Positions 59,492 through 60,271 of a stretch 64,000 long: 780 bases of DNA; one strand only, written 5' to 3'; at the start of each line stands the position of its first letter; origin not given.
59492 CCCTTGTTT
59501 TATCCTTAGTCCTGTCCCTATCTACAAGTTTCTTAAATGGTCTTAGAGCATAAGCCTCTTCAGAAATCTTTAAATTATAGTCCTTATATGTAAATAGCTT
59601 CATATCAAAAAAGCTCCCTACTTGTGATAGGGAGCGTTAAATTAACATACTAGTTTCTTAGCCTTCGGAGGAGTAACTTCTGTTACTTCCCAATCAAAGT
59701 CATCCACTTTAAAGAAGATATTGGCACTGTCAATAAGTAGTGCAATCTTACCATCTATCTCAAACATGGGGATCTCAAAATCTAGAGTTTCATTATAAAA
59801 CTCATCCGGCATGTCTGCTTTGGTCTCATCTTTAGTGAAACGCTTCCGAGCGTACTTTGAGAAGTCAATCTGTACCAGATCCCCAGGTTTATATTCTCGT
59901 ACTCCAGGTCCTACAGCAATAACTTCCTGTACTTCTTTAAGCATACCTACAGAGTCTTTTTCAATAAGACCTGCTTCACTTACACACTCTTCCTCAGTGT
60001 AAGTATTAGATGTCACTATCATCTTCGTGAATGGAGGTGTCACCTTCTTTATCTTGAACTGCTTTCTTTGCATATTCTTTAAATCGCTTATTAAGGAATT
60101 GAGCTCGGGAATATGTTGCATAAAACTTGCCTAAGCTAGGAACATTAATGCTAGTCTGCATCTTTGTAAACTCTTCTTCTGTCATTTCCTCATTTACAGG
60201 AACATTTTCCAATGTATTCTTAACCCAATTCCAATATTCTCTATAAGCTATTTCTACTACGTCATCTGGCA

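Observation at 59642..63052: Phage appears to encode both a GroEL-like and a GroES-like protein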

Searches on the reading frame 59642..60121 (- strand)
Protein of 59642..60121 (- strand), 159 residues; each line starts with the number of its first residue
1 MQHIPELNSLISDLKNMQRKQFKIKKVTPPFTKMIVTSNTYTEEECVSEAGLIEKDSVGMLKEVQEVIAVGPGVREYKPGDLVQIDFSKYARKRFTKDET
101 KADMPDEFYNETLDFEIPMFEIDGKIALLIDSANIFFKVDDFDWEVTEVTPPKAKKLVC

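Call 3: search_protein_families(library=pfam, proteins=[window:59642-60121:-], max_evalue=1)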
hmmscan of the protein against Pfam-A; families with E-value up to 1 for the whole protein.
window:59642-60121:- (159 aa): 1 family
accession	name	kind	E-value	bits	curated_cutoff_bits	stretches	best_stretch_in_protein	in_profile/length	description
PF04242.18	DUF424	-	0.073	13.8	25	0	37-68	54-88/92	Protein of unknown function (DUF424)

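Call 4: search_protein_families(library=phrogs, proteins=[window:59642-60121:-], max_evalue=0.01)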
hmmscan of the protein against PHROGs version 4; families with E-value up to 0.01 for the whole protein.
window:59642-60121:- (159 aa): 2 families
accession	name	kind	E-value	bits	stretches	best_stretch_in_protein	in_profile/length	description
phrog_931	-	head and packaging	0.00013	22.8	1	30-91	9-74/109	head morphogenesis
phrog_3188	-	other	0.0015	19.3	1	42-100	15-80/96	co-chaperonin GroES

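Call 6: search_dna_similar(query=window:59642-60121:-, collection=phages, mode=protein, max_rows=40, max_evalue=0.01)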
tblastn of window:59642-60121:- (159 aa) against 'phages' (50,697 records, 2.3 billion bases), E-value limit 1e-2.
Records with a match: 50; places in all: 50; records where one place covers at least 80% of the query: 35.
Best place of each record, by identity: 80-90% 2; <60% 48.
By first word of the organism name: Bacteroides 30; uncultured 14; IAS 2; bajarodcaudo 1; Dulem 1; Kehishuvirus 1; Kolpuevirus 1.
By host as written in the record: Bacteroides intestinalis DSM 108646 25; - 15; Homo sapiens 2; Bacteroides cellulosilyticus 2; Bacteroides intestinalis APC919/174 2; Bacteroides thetaiotaomicron VPI-5484 2; Varecia variegata 1; Bacteroides thetaiotaomicron VPI-5486 1.
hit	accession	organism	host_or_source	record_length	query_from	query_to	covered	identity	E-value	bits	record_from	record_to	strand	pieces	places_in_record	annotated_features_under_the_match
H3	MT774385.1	uncultured phage cr108_1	human feces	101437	1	159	100%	84.3%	2e-77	255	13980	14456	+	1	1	hypothetical protein (x2)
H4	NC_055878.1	uncultured phage cr108_1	human feces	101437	1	159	100%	84.3%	2e-77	255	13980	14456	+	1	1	hypothetical protein (x2)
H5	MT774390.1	uncultured phage cr85_1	human feces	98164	22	158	86%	37.1%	3e-14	74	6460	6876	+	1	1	putative 10kDa chaperonin | protein HU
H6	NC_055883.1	uncultured phage cr85_1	human feces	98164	22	158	86%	37.1%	3e-14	74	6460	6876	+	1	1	putative 10kDa chaperonin | protein HU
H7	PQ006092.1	bajarodcaudo virus 1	Chaetodipus spinatus feces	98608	18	158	89%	33.3%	4e-13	71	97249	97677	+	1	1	hypothetical protein (x2)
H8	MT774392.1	uncultured phage cr128_1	human feces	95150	22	158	86%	33.6%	3e-12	69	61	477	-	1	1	putative 10kDa chaperonin | protein HU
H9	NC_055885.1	uncultured phage cr128_1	human feces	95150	22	158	86%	33.6%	3e-12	69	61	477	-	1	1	putative 10kDa chaperonin | protein HU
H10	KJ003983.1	IAS virus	Homo sapiens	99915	22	159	87%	31.0%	2e-8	57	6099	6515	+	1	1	record has no annotation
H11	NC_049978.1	IAS virus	Homo sapiens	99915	22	159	87%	31.0%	2e-8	57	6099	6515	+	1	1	putative 10kDa chaperonin | protein HU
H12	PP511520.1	Dulem virus 41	Varecia variegata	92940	24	148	79%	33.8%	1e-10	64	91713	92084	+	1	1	hypothetical protein (x2)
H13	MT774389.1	uncultured phage cr116_1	human feces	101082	22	140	75%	35.2%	2e-8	57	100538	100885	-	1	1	putative 10kDa chaperonin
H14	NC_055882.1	uncultured phage cr116_1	human feces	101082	22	140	75%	35.2%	2e-8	57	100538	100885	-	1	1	putative 10kDa chaperonin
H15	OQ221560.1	Bacteroides phage PhiCrAssBcn25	Bacteroides intestinalis DSM 108646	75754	24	153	82%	31.8%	8e-10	62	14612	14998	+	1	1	putative 10kDa chaperonin | protein HU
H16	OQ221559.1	Bacteroides phage PhiCrAssBcn24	Bacteroides intestinalis DSM 108646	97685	24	153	82%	31.8%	8e-10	62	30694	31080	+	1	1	putative 10kDa chaperonin | protein HU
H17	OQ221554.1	Bacteroides phage PhiCrAssBcn19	Bacteroides intestinalis DSM 108646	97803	24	153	82%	31.8%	8e-10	62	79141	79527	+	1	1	putative 10kDa chaperonin | protein HU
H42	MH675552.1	Bacteroides phage crAss001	Bacteroides intestinalis APC919/174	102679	24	150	80%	31.8%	7e-9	59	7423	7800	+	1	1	putative 10kDa chaperonin | protein HU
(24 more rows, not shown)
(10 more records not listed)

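Call 7: get_annotated_region(hit=H3, flank=6000)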
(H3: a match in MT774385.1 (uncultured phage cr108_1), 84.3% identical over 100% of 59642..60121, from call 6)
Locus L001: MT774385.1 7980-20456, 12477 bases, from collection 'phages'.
description: Uncultured phage cr108_1, complete genome.
organism: uncultured phage cr108_1 (NCBI taxid 2772069)
taxonomy: Viruses; Duplodnaviria; Heunggongvirae; Uroviricota; Caudoviricetes; Crassvirales; Steigviridae; Asinivirinae; Pipoluvirus; Pipoluvirus rarus
host: -; source: human feces; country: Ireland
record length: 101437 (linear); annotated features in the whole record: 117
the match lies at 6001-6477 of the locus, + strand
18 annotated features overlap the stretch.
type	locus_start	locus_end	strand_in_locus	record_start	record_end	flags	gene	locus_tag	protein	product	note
CDS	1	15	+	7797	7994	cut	-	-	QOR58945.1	hypothetical protein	gp_22564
CDS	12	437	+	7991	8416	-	-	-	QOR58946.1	hypothetical protein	gp_22565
CDS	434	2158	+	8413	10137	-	-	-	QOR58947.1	morphogenesis protein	gp_22566; VOG4686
tRNA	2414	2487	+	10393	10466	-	-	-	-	tRNA-Asn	-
CDS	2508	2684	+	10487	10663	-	-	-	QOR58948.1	hypothetical protein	gp_22568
CDS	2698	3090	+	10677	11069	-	-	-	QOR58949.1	hypothetical protein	gp_22569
CDS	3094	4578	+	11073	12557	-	-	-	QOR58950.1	chaperonin GroEL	gp_22570; chaperonin GroEL [Cellulophaga phage phi14:2]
CDS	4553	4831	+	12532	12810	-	-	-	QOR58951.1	hypothetical protein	gp_22571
CDS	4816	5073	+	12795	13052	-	-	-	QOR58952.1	hypothetical protein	gp_22572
CDS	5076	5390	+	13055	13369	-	-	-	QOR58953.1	hypothetical protein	gp_22573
CDS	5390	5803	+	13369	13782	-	-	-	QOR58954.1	VpsT-like putative transcriptional regulator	gp_22574; putative transcriptional regulator, VpsT-like [phiCrAss001]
CDS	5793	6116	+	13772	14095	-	-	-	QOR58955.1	hypothetical protein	gp_22575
CDS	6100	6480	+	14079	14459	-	-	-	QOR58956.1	hypothetical protein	gp_22576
CDS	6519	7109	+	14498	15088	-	-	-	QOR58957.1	hypothetical protein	gp_22577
CDS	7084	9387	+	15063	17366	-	-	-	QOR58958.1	terminase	gp_22578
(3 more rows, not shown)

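Call 8: get_annotated_region(hit=H42, flank=6000)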
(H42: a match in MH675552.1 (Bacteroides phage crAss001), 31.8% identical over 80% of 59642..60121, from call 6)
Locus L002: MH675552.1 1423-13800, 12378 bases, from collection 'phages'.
description: Bacteroides phage crAss001, complete genome.
organism: Bacteroides phage crAss001 (NCBI taxid 2301731)
taxonomy: Viruses; Duplodnaviria; Heunggongvirae; Uroviricota; Caudoviricetes; Crassvirales; Steigviridae; Asinivirinae; Kehishuvirus; Kehishuvirus primarius
host: Bacteroides intestinalis APC919/174; source: -; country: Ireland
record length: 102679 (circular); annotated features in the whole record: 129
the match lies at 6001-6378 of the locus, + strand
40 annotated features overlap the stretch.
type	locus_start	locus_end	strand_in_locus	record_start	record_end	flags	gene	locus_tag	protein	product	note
CDS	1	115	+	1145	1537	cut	-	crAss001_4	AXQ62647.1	hypothetical protein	Gp4; contains domain of unknown function DUF4157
tRNA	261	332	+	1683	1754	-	-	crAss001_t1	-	tRNA-Gln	-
tRNA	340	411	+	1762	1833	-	-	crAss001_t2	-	tRNA-Arg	-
tRNA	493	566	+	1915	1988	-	-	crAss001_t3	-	tRNA-Glu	-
tRNA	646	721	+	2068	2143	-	-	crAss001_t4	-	tRNA-Asp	-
CDS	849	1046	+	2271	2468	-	-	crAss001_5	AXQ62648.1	putative ferredoxin-thioredoxin reductase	Gp5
tRNA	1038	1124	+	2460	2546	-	-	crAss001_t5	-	tRNA-Ser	-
tRNA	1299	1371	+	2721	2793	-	-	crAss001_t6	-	tRNA-Pro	-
tRNA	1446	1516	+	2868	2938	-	-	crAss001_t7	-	tRNA-Ala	-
tRNA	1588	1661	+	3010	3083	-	-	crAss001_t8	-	tRNA-Val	-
tRNA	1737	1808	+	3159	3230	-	-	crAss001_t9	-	tRNA-Asn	-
CDS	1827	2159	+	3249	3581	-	-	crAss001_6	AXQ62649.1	hypothetical protein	Gp6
tRNA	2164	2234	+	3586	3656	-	-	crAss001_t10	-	tRNA-Trp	-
tRNA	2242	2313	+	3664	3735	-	-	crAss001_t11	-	tRNA-Ile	-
tRNA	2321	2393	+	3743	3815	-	-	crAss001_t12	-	tRNA-Met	-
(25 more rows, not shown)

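Call 10: search_solved_structures(query=window:59642-60121:-, show_alignments=3, max_evalue=10)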
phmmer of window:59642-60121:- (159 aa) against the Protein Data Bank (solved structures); distinct sequences matched with E-value up to 10: 1.
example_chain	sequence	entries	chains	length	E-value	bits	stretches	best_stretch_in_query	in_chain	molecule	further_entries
5olj_A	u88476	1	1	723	1.5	12.2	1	116-150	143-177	Dipeptidyl peptidase IV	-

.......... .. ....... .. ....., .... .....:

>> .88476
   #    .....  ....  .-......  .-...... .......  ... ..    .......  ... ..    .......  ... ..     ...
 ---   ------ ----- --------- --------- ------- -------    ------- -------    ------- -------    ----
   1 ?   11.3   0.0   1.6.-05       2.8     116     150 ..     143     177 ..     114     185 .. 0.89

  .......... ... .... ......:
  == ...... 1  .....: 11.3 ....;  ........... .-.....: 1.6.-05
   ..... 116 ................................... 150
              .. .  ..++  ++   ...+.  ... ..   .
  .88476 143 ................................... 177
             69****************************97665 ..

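Call 13: find_homologous_proteins(query=window:59642-60121:-, max_evalue=0.001)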
Query window:59642-60121:- (159 aa): 13 proteins with E <= 0.001 among 40 candidates.
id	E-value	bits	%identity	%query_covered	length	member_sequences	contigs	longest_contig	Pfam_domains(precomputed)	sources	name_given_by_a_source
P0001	1.7e-73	264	86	82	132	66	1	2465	-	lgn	-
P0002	1.0e-70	255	85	84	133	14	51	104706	-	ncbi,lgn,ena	-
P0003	4.5e-56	207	69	83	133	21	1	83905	-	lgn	-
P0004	1.3e-55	206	64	90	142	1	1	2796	-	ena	-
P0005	4.5e-55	204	63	90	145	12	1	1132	-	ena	-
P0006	2.0e-52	195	70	79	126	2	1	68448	-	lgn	-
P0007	3.4e-52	195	63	85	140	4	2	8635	-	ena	-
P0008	4.4e-51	191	66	82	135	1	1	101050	-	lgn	-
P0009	9.1e-51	190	65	82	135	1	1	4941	-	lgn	-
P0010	3.2e-50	188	65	82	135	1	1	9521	-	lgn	-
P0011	4.7e-50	188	65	82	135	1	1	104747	-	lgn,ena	-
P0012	2.0e-47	179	63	79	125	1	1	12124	-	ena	-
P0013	9.7e-32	128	58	63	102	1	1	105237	-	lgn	-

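Call 15: get_annotated_region(hit=H5, flank=7000)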
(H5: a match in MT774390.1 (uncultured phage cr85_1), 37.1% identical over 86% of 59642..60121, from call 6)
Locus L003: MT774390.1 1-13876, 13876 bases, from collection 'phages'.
description: Uncultured phage cr85_1, complete genome.
organism: uncultured phage cr85_1 (NCBI taxid 2772074)
taxonomy: Viruses; Duplodnaviria; Heunggongvirae; Uroviricota; Caudoviricetes; Crassvirales; Steigviridae; Asinivirinae; Kahnovirus; Kahnovirus oralis
host: -; source: human feces; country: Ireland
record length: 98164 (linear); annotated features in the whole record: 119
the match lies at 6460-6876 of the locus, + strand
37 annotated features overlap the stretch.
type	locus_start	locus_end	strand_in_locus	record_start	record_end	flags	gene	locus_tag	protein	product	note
CDS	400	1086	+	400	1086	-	-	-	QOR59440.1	hypothetical protein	gp_24176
CDS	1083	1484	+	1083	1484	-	-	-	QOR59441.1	hypothetical protein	gp_24177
tRNA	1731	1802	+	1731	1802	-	-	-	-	tRNA-Gln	-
tRNA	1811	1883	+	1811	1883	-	-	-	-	tRNA-Arg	-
tRNA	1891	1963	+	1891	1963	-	-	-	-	tRNA-Glu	-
tRNA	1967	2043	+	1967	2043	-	-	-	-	tRNA-Asp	-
tRNA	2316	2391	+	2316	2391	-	-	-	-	tRNA-Pro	-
tRNA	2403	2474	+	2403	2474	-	-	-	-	tRNA-Ala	-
tRNA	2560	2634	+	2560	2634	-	-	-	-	tRNA-Val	-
tRNA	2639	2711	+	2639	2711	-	-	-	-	tRNA-Asn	-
tRNA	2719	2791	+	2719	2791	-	-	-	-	tRNA-Trp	-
tRNA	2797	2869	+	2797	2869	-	-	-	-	tRNA-Ile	-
tRNA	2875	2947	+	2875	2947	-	-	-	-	tRNA-Met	-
tRNA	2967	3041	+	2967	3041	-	-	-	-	tRNA-Ile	-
tRNA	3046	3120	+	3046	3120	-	-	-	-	tRNA-Lys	-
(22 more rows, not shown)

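Call 16: get_annotated_region(hit=H13, flank=3000)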
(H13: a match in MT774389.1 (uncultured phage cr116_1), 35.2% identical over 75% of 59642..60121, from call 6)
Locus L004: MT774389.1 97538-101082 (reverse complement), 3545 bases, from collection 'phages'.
description: Uncultured phage cr116_1, complete genome.
organism: uncultured phage cr116_1 (NCBI taxid 2772073)
taxonomy: Viruses; Duplodnaviria; Heunggongvirae; Uroviricota; Caudoviricetes; Crassvirales; Steigviridae; Asinivirinae; Pamirivirus; Pamirivirus faecium
host: -; source: human feces; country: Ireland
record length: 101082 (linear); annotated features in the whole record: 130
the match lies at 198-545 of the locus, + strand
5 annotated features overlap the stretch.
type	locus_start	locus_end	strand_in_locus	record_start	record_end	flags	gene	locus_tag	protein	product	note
CDS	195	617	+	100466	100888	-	-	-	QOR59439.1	putative 10kDa chaperonin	gp_24175; putative 10kDa chaperonin [phiCrAss001]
CDS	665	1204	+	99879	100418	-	-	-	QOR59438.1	hypothetical protein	gp_24174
CDS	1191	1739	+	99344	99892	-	-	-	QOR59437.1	hypothetical protein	gp_24173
CDS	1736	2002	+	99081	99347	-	-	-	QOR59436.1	hypothetical protein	gp_24172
CDS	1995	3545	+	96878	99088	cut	-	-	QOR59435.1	terminase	gp_24171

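Call 18: search_solved_structures(query=A1, max_evalue=10, show_alignments=4)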
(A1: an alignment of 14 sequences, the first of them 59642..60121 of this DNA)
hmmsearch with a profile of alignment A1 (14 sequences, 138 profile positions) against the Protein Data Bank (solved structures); distinct sequences matched with E-value up to 10: 42.
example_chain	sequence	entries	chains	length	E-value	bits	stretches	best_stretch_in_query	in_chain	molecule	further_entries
8wuw_a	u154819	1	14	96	0.017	18.1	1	5-68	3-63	Co-chaperonin GroES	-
8wux_a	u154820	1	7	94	0.028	17.4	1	6-68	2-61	Co-chaperonin GroES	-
5vm2_A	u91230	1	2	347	0.044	16.8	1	45-66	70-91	Alcohol dehydrogenase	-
1g31_A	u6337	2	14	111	0.12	15.4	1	21-63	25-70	GP31 | CAPSID ASSEMBLY PROTEIN GP31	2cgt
5kj7_E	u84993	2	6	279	0.17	14.9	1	71-106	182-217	Synaptotagmin-1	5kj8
5ccg_E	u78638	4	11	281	0.17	14.8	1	71-106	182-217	Synaptotagmin-1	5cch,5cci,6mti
5w5c_F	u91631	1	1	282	0.18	14.8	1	71-106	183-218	Synaptotagmin-1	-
2r83_A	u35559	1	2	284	0.29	14.1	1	71-106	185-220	Synaptotagmin-1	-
5dp2_A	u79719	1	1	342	0.33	14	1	27-64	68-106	CurF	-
1jqb_A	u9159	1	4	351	0.34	13.9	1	43-64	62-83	NADP-dependent Alcohol Dehydrogenase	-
3fpl_A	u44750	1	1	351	0.34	13.9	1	43-64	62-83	NADP-dependent alcohol dehydrogenase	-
3fpc_A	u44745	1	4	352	0.34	13.9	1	43-64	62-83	NADP-dependent alcohol dehydrogenase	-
2b83_A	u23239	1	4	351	0.36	13.8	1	43-64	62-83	NADP-dependent alcohol dehydrogenase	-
1kev_A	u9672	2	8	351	0.37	13.8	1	43-64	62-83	NADP-DEPENDENT ALCOHOL DEHYDROGENASE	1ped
6sch_A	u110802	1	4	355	0.4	13.7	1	43-64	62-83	NADP-dependent isopropanol dehydrogenase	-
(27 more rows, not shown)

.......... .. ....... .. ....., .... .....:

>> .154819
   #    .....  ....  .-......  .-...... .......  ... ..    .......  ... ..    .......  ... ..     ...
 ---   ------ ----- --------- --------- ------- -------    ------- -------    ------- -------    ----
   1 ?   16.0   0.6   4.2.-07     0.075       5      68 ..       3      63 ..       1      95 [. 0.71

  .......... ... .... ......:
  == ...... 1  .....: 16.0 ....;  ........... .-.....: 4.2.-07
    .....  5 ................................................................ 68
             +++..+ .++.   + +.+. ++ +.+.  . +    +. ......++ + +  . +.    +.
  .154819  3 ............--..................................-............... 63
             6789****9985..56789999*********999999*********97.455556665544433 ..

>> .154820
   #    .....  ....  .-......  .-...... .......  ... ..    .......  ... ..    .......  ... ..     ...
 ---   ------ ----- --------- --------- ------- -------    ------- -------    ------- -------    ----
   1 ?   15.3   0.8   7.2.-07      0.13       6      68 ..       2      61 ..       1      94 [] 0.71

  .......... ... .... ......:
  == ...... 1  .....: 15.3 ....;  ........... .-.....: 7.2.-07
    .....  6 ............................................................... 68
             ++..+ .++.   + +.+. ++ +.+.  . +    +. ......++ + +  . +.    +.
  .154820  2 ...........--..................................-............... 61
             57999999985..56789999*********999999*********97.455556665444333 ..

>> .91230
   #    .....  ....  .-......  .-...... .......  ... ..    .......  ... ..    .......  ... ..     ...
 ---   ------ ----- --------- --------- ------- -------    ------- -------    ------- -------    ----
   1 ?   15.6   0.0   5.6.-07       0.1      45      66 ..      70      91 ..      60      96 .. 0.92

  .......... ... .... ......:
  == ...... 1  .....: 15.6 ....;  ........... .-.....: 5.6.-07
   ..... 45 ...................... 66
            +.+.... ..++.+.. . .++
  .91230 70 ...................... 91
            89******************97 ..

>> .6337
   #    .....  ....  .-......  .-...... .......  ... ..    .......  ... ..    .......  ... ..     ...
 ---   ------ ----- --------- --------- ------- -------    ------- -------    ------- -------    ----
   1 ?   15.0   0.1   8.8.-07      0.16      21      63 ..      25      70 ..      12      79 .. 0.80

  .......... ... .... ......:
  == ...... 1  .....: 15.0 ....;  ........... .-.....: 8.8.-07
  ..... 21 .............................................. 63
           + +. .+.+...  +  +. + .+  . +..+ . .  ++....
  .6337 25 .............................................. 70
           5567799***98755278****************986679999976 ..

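Call 19: search_protein_families(library=pfam, alignment_id=A1, max_evalue=1)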
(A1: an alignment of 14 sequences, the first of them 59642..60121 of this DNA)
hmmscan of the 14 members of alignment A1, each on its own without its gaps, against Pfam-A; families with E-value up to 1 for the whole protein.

A. member 1, window:59642-60121:- (159 aa): 1 family
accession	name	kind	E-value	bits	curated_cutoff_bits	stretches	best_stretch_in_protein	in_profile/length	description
PF04242.18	DUF424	-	0.073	13.8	25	0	37-68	54-88/92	Protein of unknown function (DUF424)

B. families by the number of members that match (of 14 scanned): 6 families
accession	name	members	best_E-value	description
PF00166.26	Cpn10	4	0.0019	Chaperonin 10 Kd subunit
PF08240.17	ADH_N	4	0.022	Alcohol dehydrogenase GroES-like domain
PF09741.14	DUF2045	2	0.043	Uncharacterized conserved protein (DUF2045)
PF04242.18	DUF424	1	0.073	Protein of unknown function (DUF424)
PF20676.3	Herpes_gp350_B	1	0.16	Herpesvirus envelope glycoprotein gp350, N-terminal B domain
PF16575.11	CLP1_P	1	0.17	mRNA cleavage and polyadenylation factor CLP1 P-loop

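Call 20: search_protein_families(library=phrogs, alignment_id=A1, max_evalue=0.01)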
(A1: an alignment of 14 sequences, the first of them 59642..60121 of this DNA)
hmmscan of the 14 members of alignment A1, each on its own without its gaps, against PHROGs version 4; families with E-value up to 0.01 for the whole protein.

A. member 1, window:59642-60121:- (159 aa): 2 families
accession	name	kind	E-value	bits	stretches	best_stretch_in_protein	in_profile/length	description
phrog_931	-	head and packaging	0.00013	22.8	1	30-91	9-74/109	head morphogenesis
phrog_3188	-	other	0.0015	19.3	1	42-100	15-80/96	co-chaperonin GroES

B. families by the number of members that match (of 14 scanned): 3 families
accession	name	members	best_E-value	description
phrog_931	-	13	1.2e-06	head morphogenesis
phrog_3188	-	10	1.6e-05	co-chaperonin GroES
phrog_5587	-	3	0.0027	-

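Call 21: find_homologous_proteins(query=A1, max_evalue=0.001)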
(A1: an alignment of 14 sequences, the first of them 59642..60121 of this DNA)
Query A1 (14 sequences) (159 aa, profile of the alignment): 2845 proteins with E <= 0.001 among 6002 candidates; the best 120 are listed.
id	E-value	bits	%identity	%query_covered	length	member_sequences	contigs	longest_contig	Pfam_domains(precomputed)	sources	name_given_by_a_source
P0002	1.1e-63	231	85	84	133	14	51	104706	-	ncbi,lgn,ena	-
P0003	1.1e-62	228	69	83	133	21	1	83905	-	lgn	-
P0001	1.8e-62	227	86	82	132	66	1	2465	-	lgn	-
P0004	6.6e-62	225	64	90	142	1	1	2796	-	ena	-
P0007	1.5e-61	224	63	85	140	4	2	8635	-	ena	-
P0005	4.1e-61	223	63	90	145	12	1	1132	-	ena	-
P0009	1.4e-60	221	65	82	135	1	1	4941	-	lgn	-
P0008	1.6e-60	221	66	82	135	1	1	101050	-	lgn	-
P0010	2.4e-60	220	65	82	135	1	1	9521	-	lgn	-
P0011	5.4e-60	219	65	82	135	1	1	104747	-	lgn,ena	-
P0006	2.9e-58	213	70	79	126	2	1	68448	-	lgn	-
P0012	3.0e-56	207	63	79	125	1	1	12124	-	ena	-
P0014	1.3e-50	189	54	89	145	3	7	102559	-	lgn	-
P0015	1.6e-48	182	36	86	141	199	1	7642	-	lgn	-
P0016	4.7e-48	180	36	98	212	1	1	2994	-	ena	-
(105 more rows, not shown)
